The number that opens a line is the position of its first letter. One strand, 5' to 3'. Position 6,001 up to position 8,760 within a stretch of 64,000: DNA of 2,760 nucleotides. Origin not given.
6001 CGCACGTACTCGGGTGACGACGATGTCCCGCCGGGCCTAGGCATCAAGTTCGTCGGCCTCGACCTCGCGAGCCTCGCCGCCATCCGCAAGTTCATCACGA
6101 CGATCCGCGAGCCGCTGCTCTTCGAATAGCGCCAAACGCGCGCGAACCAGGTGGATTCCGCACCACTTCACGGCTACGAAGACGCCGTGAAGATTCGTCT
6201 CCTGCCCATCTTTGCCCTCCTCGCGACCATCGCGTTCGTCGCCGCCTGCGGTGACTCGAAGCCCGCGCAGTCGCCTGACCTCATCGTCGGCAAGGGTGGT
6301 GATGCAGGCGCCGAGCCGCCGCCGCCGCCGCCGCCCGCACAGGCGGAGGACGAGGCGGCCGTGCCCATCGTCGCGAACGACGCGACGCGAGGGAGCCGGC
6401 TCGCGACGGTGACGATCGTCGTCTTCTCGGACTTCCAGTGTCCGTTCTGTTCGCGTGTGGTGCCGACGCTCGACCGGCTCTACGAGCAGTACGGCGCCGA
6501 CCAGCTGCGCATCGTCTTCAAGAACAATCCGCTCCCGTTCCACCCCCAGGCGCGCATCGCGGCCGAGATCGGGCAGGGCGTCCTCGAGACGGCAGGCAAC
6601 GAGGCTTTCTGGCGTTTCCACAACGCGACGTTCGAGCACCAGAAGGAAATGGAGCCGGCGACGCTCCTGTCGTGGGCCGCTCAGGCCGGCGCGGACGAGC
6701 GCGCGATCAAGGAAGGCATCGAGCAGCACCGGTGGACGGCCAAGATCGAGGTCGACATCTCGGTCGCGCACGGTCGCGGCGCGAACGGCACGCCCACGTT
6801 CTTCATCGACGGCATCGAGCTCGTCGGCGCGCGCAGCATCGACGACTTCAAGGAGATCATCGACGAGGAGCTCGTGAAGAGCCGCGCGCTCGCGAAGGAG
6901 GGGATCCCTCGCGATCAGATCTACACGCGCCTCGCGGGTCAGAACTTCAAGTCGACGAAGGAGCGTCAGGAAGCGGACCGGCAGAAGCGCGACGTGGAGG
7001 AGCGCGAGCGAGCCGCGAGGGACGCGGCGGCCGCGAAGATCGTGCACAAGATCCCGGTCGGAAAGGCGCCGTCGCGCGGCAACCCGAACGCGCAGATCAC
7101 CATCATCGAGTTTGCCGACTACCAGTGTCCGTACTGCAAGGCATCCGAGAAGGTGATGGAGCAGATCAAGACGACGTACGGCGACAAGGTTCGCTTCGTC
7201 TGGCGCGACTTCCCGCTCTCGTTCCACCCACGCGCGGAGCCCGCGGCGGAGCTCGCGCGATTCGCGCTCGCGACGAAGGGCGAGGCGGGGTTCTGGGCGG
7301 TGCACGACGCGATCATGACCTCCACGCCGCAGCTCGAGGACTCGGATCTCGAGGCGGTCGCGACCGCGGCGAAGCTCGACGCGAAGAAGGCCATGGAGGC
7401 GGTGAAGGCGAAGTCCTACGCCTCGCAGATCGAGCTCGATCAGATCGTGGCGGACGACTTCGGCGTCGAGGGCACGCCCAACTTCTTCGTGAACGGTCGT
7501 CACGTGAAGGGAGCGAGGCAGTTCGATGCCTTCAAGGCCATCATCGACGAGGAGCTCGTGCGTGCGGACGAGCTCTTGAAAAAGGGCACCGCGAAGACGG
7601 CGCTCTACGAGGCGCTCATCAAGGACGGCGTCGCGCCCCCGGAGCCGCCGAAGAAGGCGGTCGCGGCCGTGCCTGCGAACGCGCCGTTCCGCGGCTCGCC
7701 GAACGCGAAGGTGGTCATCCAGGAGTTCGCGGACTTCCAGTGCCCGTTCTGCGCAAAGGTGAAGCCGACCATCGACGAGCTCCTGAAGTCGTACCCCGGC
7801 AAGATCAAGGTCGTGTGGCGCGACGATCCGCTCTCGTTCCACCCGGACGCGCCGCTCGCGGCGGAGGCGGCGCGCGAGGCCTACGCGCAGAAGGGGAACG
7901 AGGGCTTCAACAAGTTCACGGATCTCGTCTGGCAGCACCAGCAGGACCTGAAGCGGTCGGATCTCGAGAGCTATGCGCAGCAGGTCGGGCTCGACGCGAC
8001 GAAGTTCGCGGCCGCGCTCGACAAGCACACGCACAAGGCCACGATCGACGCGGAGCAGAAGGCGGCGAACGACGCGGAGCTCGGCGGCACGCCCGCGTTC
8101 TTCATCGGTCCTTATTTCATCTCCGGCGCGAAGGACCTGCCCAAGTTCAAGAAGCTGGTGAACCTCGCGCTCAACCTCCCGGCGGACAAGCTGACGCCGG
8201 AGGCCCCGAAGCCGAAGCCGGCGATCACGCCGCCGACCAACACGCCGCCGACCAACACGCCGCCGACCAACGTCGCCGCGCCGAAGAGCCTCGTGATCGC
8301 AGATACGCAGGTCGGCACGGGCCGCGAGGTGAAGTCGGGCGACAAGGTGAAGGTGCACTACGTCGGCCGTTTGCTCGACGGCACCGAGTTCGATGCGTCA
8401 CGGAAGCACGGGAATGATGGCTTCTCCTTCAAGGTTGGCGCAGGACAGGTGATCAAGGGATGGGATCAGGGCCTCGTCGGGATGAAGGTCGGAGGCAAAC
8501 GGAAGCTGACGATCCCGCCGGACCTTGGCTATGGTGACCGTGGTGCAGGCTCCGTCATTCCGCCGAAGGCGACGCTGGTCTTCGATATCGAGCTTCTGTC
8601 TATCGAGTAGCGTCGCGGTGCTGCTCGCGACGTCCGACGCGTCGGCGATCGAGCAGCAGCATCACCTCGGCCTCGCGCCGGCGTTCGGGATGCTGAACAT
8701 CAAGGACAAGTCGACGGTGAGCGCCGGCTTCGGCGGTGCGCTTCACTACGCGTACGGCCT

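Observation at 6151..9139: Triple DsbA-thioredoxin + FKBP isomerase lipoprotein with (TPPTN)x3 linker repeat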

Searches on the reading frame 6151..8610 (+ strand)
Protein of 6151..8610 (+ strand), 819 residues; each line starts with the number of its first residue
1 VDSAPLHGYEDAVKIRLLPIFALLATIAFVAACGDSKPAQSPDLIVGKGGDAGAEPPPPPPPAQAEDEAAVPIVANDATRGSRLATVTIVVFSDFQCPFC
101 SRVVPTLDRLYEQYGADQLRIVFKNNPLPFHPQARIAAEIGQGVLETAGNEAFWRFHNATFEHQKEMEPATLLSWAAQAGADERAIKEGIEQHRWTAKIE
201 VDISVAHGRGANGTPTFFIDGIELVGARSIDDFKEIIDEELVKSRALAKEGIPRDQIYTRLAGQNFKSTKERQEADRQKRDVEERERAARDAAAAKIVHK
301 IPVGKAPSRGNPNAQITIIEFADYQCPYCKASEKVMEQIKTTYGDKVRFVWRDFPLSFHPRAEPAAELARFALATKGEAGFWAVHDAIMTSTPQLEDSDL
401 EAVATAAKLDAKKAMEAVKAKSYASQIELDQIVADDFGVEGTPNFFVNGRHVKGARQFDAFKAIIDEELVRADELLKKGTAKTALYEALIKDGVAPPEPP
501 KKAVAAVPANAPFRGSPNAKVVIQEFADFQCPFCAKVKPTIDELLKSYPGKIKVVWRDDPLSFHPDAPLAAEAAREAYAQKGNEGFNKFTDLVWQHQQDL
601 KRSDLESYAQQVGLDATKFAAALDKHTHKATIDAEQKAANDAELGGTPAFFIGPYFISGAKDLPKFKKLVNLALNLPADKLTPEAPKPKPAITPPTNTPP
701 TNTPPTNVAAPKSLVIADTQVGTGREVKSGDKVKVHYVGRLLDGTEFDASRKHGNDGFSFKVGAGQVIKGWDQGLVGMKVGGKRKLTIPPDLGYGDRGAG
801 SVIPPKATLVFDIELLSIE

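Call 3: search_protein_families(library=pfam, proteins=[window:6151-8610:+], max_evalue=0.01)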
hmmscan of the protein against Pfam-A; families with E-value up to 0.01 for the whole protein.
window:6151-8610:+ (819 aa): 13 families
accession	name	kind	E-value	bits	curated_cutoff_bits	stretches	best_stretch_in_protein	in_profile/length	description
PF13462.12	Thioredoxin_4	-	5.7e-76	254.7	23.2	3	307-467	6-165/165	Thioredoxin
PF01323.26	DSBA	-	6.2e-60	202.7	25.6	4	317-465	1-190/191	DSBA-like thioredoxin domain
PF00254.34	FKBP_C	-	3.1e-36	124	21.1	1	725-816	3-94/94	FKBP-type peptidyl-prolyl cis-trans isomerase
PF13743.12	Thioredoxin_5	-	3.6e-12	46.8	27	1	554-651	64-162/186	Thioredoxin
PF13098.12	Thioredoxin_2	-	4e-11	43.6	27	1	313-464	4-103/104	Thioredoxin-like domain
PF00085.26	Thioredoxin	-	1.5e-08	35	23.5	0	518-555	18-54/103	Thioredoxin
PF00462.30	Glutaredoxin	-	8.4e-08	32.8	22.9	0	89-110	1-22/60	Glutaredoxin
PF13728.12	TraF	-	1.1e-05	25.8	23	0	88-134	132-178/224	F plasmid transfer operon protein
PF13905.12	Thioredoxin_8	-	1.3e-05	25.9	27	0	87-123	3-40/94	Thioredoxin-like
PF13192.12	Thioredoxin_3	-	0.00064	20.1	24.8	0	427-452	37-60/76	Thioredoxin domain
PF05605.18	zf-Di19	-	0.0018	18.9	27.5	0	528-545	2-18/54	Drought induced 19 protein (Di19), zinc-binding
PF24440.1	DUF7559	-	0.0024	18.5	27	0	321-335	33-47/52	Family of unknown function (DUF7559)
PF08534.16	Redoxin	-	0.0073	16.5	26.6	0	86-127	30-74/148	Redoxin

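Call 4: search_protein_families(library=ncbifam, proteins=[window:6151-8610:+], max_evalue=0.01)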
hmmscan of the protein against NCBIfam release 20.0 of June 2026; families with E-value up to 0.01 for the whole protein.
window:6151-8610:+ (819 aa): 25 families
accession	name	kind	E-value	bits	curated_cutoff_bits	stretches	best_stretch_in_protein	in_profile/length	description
NF041057.1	Rcas_1661_fam_Se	equivalog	2.2e-59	201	190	3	78-239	82-246/247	Rcas_1661 family thioredoxin-like (seleno)lipoprotein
NF008602.0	PRK11570.1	subfamily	6.3e-24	85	198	1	721-818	111-205/206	FKBP-type peptidyl-prolyl cis-trans isomerase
NF008150.0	PRK10902.1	equivalog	1e-23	84.1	215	1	718-818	152-248/271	FKBP-type peptidyl-prolyl cis-trans isomerase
NF053689.1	BamJ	equivalog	5.2e-20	72.5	100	1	709-815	75-184/184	BamJ family beta-barrel-assembly machinery protein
NF008657.0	PRK11657.1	equivalog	2.6e-09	36.7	124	0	285-331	88-134/251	thiol:disulfide interchange protein DsbG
TIGR00115.1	tig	equivalog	4.9e-09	35.5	180.2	1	725-788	146-206/410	trigger factor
TIGR02180.1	GRX_euk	equivalog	2e-08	34.3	87.25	0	89-110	1-22/84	glutaredoxin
TIGR02738.1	TrbB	equivalog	2.2e-08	33.9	132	1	79-134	44-99/153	type-F conjugative transfer system pilin assembly thiol-disulfide isomerase TrbB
NF033782.1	lipoprot_Omp28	subfamily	3.2e-07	29.8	150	0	317-348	41-73/264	Omp28 family outer membrane lipoprotein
TIGR00411.1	redox_disulf_1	equivalog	3.9e-07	30.1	92.75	0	321-348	6-33/82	MJ0307 family thioredoxin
NF011676.0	PRK15095.1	equivalog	8.1e-07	28.6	125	1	726-797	4-74/156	FKBP-type peptidyl-prolyl cis-trans isomerase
NF047697.1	ThioredTrxAClost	equivalog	1e-06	28.8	140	0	315-350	18-53/105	thioredoxin TrxA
NF008198.0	PRK10954.1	equivalog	1.3e-06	28.3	279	1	595-655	115-177/207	thiol:disulfide interchange protein DsbA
NF045500.1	Omp28_seleno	equivalog_domain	3.2e-06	26.7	200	1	518-557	38-77/377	Omp28-related selenoprotein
NF047695.1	ThlDiSintDsbAHaem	equivalog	1.3e-05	24.7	290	1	311-451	35-177/206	thiol:disulfide interchange protein DsbA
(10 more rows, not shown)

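Call 7: find_homologous_proteins(query=window:6151-8610:+, max_evalue=1e-10)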
Query window:6151-8610:+ (819 aa): 3320 proteins with E <= 1e-10 among 8000 candidates; the best 120 are listed.
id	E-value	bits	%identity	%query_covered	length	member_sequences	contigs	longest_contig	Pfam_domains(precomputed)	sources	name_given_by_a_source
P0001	0.0e+0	1828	100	99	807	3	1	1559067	PF00462.31,PF13728.13,PF13743.13,PF00085.27,PF00254.35,PF13905.13,PF13098.14,PF01323.27,PF13462.13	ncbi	ncbi:MAG: thioredoxin domain-containing protein [Labilithrix sp.]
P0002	0.0e+0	1485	80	98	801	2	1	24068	PF00462.31,PF26082.1,PF13728.13,PF13743.13,PF00085.27,PF00254.35,PF13098.14,PF01323.27,PF13462.13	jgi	jgi:protein-disulfide isomerase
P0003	0.0e+0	1479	81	98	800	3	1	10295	PF00462.31,PF13728.13,PF13743.13,PF00085.27,PF00254.35,PF13098.14,PF01323.27,PF13462.13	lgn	-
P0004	0.0e+0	1457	78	99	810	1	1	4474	PF00462.31,PF13728.13,PF13743.13,PF00085.27,PF00254.35,PF13098.14,PF01323.27,PF13462.13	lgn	-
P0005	0.0e+0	1305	72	98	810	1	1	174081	PF00462.31,PF13728.13,PF13743.13,PF00085.27,PF00254.35,PF13098.14,PF01323.27,PF13462.13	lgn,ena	-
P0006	0.0e+0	1107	61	98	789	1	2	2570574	PF00462.31,PF13728.13,PF13743.13,PF00085.27,PF00254.35,PF13098.14,PF01323.27,PF13462.13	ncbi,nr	ncbi:MAG: thioredoxin domain-containing protein [Labilithrix sp.]|nr:thioredoxin domain-containing p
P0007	0.0e+0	1083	61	98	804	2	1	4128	PF00462.31,PF13743.13,PF00085.27,PF00254.35,PF13098.14,PF01323.27,PF13462.13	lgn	-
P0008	1.4e-296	1004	58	98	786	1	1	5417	PF00462.31,PF05605.19,PF13743.13,PF00085.27,PF00254.35,PF13098.14,PF01323.27,PF24440.2,PF13462.13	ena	-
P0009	7.3e-296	1002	59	98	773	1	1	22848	PF00462.31,PF13743.13,PF00085.27,PF00254.35,PF13098.14,PF01323.27,PF13462.13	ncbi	-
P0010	1.7e-293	994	57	97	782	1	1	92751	PF00462.31,PF13743.13,PF00085.27,PF00254.35,PF13098.14,PF01323.27,PF24440.2,PF13462.13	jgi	jgi:protein-disulfide isomerase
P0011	4.7e-291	986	57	98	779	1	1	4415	PF05605.19,PF13743.13,PF00254.35,PF13098.14,PF01323.27,PF13462.13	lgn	-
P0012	3.7e-290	983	58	92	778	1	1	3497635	PF00462.31,PF13743.13,PF00085.27,PF00254.35,PF13098.14,PF01323.27,PF13462.13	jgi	jgi:protein-disulfide isomerase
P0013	5.5e-289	979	57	95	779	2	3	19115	PF00462.31,PF13192.13,PF13743.13,PF00085.27,PF00254.35,PF13098.14,PF01323.27,PF13462.13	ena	-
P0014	5.9e-289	979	58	95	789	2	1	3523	PF00462.31,PF13728.13,PF13743.13,PF00085.27,PF00254.35,PF13905.13,PF13098.14,PF01323.27,PF13462.13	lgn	-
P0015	6.8e-289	979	59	92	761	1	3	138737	PF00462.31,PF05605.19,PF13743.13,PF00085.27,PF00254.35,PF13098.14,PF01323.27,PF13462.13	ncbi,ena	-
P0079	5.9e-256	870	54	92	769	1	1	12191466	PF00462.31,PF13728.13,PF13743.13,PF00085.27,PF00254.35,PF13098.14,PF01323.27,PF13462.13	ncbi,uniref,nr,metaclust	ncbi:Periplasmic thiol:disulfide interchange protein DsbA [Labilithrix luteola]|uniref:peptidylproly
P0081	1.9e-255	868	52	98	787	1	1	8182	PF00462.31,PF00085.27,PF00254.35,PF13098.14,PF01323.27,PF24440.2,PF13462.13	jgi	jgi:protein-disulfide isomerase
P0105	3.5e-223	762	36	76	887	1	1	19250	PF06110.18,PF26082.1,PF13743.13,PF00085.27,PF13905.13,PF13098.14,PF01323.27,PF00462.31,PF05605.19,PF13728.13,PF26981.1,PF13462.13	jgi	jgi:protein-disulfide isomerase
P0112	4.2e-220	751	53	80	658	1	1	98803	PF00462.31,PF13728.13,PF13743.13,PF00085.27,PF13098.14,PF01323.27,PF13462.13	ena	-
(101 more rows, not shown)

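Call 9: find_encoding_contigs(protein=P0001, flank=10000, max_places=3)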
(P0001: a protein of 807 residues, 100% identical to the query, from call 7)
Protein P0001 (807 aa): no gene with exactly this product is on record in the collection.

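Call 10: search_solved_structures(query=window:6151-8610:+, max_evalue=0.001, show_alignments=2)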
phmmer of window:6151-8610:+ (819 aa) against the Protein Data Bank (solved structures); distinct sequences matched with E-value up to 0.001: 187 (the best 60 are shown).
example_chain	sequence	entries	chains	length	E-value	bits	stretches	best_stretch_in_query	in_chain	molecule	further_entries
3jxv_A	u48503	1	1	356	5.4e-46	160.6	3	728-817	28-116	70 kDa peptidyl-prolyl isomerase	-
3jym_A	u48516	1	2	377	9.5e-46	159.8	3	728-817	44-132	FK506-binding protein (FKBP) from wheat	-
2y78_A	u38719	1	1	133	1.1e-35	126.5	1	701-818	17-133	PEPTIDYL-PROLYL CIS-TRANS ISOMERASE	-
4dz3_A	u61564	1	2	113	1.6e-35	126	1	709-818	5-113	Peptidyl-prolyl cis-trans isomerase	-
2ke0_A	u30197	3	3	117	1.6e-35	125.9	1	708-818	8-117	Peptidyl-prolyl cis-trans isomerase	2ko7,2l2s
8p3c_B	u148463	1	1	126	2.2e-35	125.5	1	708-818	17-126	Peptidyl-prolyl cis-trans isomerase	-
3vaw_A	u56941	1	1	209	1.2e-34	123.1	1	708-817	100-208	Ubiquitin-like protein SMT3,Peptidyl-prolyl cis-trans isomerase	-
5v8t_A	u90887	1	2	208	1.2e-34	123.1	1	708-817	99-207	Ubiquitin-like protein SMT3,Peptidyl-prolyl cis-trans isomerase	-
4ggq_C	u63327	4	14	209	1.2e-34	123.1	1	708-817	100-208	Ubiquitin-like protein SMT3, Peptidyl-prolyl cis-trans isomerase | Chimera protein of Ubiquitin-like protein SMT3 and Peptidyl-prolyl cis-trans isomerase | Ubiq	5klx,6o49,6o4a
3uqa_A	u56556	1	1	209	1.6e-34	122.6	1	708-817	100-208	Ubiquitin-like protein SMT3, Peptidyl-prolyl cis-trans isomerase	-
4dz2_A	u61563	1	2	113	2e-34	122.3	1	709-818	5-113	Peptidyl-prolyl cis-trans isomerase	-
3uf8_A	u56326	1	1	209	6e-34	120.7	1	708-817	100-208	Ubiquitin-like protein SMT3, Peptidyl-prolyl cis-trans isomerase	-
3uqb_A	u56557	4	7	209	1.1e-33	119.8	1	708-817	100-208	Ubiquitin-like protein SMT3, Peptidyl-prolyl cis-trans isomerase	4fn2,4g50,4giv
2pbc_A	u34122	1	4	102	6e-29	104.2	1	727-819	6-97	FK506-binding protein 2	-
4nnr_A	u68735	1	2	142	1.8e-28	102.6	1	728-819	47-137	Peptidyl-prolyl cis-trans isomerase FKBP2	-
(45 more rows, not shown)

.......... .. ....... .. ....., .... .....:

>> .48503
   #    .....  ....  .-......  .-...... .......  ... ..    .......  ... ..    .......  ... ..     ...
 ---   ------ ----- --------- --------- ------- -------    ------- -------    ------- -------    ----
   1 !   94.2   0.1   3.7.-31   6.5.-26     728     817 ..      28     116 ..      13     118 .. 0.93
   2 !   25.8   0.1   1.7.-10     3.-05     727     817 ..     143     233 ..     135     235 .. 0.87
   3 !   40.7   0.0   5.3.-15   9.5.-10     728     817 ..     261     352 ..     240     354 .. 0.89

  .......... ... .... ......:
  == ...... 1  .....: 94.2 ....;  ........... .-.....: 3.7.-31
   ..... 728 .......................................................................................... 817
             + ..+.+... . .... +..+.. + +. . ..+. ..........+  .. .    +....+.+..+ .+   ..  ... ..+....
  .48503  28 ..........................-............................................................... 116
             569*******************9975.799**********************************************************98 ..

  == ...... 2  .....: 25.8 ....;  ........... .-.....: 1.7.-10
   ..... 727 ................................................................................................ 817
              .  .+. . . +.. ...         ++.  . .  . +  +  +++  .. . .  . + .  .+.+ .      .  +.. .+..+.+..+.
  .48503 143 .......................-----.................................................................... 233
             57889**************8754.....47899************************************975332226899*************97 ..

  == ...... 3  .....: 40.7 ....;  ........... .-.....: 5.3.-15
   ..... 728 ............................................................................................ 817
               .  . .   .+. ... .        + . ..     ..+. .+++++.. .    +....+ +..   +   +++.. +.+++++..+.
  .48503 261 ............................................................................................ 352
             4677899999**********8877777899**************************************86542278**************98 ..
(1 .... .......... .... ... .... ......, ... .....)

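Call 14: find_encoding_contigs(protein=P0079, flank=8000, max_places=2)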
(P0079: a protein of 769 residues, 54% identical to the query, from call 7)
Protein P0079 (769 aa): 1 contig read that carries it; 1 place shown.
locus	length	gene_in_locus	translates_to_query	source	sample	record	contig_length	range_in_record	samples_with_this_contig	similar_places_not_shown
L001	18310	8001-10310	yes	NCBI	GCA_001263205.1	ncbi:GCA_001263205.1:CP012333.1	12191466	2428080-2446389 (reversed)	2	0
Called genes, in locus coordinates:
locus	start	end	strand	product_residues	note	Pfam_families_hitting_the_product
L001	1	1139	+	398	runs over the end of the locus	PF00155:Aminotran_1_2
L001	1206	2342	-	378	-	PF01817:CM_2, PF02153:PDH_N, PF20463:PDH_C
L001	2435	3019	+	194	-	PF01569:PAP2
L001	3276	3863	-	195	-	PF00149:Metallophos (faint), PF12850:Metallophos_2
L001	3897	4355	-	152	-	-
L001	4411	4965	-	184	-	PF13590:DUF4136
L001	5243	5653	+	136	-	-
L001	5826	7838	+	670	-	PF13462:Thioredoxin_4, PF01323:DSBA, PF13743:Thioredoxin_5 (weak), PF01323:DSBA, PF13098:Thioredoxin_2 (weak), PF13462:Thioredoxin_4, PF01323:DSBA (weak), PF01323:DSBA, +4 more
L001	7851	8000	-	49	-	-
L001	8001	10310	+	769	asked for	PF13462:Thioredoxin_4, PF01323:DSBA, PF13462:Thioredoxin_4, PF01323:DSBA, PF13743:Thioredoxin_5 (weak), PF13462:Thioredoxin_4, PF01323:DSBA, PF00254:FKBP_C, +4 more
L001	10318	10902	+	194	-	PF13505:OMP_b-brl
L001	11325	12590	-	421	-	PF00696:AA_kinase, PF01842:ACT, PF22468:ACT_9 (weak), PF01842:ACT (weak), PF13840:ACT_7, PF22468:ACT_9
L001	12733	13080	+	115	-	PF04347:FliO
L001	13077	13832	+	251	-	PF00813:FliP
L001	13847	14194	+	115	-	-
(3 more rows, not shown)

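Call 15: find_encoding_contigs(protein=P0006, flank=8000, max_places=2)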
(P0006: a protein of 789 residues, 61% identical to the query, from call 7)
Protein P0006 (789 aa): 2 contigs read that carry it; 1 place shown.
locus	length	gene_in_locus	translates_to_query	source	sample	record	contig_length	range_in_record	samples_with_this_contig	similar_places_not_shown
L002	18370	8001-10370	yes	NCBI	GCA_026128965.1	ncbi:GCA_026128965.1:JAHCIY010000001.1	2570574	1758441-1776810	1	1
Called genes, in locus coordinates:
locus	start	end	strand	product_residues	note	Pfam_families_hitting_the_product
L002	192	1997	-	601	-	PF02776:TPP_enzyme_N, PF01855:POR_N (weak), PF00205:TPP_enzyme_M, PF02775:TPP_enzyme_C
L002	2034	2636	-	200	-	PF12728:HTH_17, PF00072:Response_reg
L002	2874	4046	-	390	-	PF00072:Response_reg, PF00563:EAL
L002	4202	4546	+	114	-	PF07238:PilZ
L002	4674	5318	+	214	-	PF04542:Sigma70_r2, PF08281:Sigma70_r4_2, PF04545:Sigma70_r4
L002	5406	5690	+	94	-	-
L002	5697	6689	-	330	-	PF00158:Sigma54_activat, PF13191:AAA_16 (weak), PF14532:Sigma54_activ_2, PF07728:AAA_5, PF25601:AAA_lid_14, PF02954:HTH_8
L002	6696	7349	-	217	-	-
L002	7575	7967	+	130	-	PF07238:PilZ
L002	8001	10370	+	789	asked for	PF13462:Thioredoxin_4, PF01323:DSBA, PF13098:Thioredoxin_2 (weak), PF13462:Thioredoxin_4, PF01323:DSBA, PF13462:Thioredoxin_4, PF01323:DSBA, PF00254:FKBP_C, +4 more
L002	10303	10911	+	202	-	-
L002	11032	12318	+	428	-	PF02040:ArsB, PF03600:CitMHS, PF02040:ArsB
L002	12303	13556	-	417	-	PF00696:AA_kinase, PF01842:ACT, PF22468:ACT_9, PF13840:ACT_7, PF22468:ACT_9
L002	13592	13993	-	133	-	PF01850:PIN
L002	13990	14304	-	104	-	PF02604:PhdYeFM_antitox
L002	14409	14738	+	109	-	PF04347:FliO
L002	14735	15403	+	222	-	PF00813:FliP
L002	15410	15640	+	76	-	-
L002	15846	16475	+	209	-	-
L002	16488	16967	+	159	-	-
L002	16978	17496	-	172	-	-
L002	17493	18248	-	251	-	-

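Call 16: find_encoding_contigs(protein=P0005, flank=8000, max_places=2)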
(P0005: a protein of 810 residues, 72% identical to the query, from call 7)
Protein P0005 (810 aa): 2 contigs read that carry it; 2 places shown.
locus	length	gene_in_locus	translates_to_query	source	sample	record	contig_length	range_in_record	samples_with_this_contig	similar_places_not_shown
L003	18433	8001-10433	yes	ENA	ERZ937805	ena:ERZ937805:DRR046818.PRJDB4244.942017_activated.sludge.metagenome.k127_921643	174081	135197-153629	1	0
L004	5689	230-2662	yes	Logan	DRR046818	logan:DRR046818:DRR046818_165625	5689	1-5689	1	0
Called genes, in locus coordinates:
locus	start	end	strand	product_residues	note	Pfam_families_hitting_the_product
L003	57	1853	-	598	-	PF02776:TPP_enzyme_N, PF00205:TPP_enzyme_M, PF02775:TPP_enzyme_C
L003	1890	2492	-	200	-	PF12728:HTH_17, PF00072:Response_reg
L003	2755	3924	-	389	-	PF00072:Response_reg, PF00563:EAL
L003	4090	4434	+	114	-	PF07238:PilZ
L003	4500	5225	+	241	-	PF04542:Sigma70_r2 (weak), PF08281:Sigma70_r4_2, PF04545:Sigma70_r4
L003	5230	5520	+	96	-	-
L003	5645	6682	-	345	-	PF00158:Sigma54_activat, PF13191:AAA_16 (faint), PF14532:Sigma54_activ_2, PF07728:AAA_5, PF25601:AAA_lid_14, PF02954:HTH_8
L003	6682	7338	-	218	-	-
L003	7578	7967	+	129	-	PF07238:PilZ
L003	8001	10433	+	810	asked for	PF00085:Thioredoxin (faint), PF13462:Thioredoxin_4, PF01323:DSBA, PF13462:Thioredoxin_4, PF01323:DSBA, PF13462:Thioredoxin_4, PF01323:DSBA, PF00254:FKBP_C, +4 more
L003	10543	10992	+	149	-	-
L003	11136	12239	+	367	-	-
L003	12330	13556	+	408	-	PF02040:ArsB, PF03600:CitMHS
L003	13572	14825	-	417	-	PF00696:AA_kinase, PF01842:ACT, PF22468:ACT_9 (weak), PF13840:ACT_7, PF22468:ACT_9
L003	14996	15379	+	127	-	PF04347:FliO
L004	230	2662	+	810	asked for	PF00085:Thioredoxin (faint), PF13462:Thioredoxin_4, PF01323:DSBA, PF13462:Thioredoxin_4, PF01323:DSBA, PF13462:Thioredoxin_4, PF01323:DSBA, PF00254:FKBP_C, +4 more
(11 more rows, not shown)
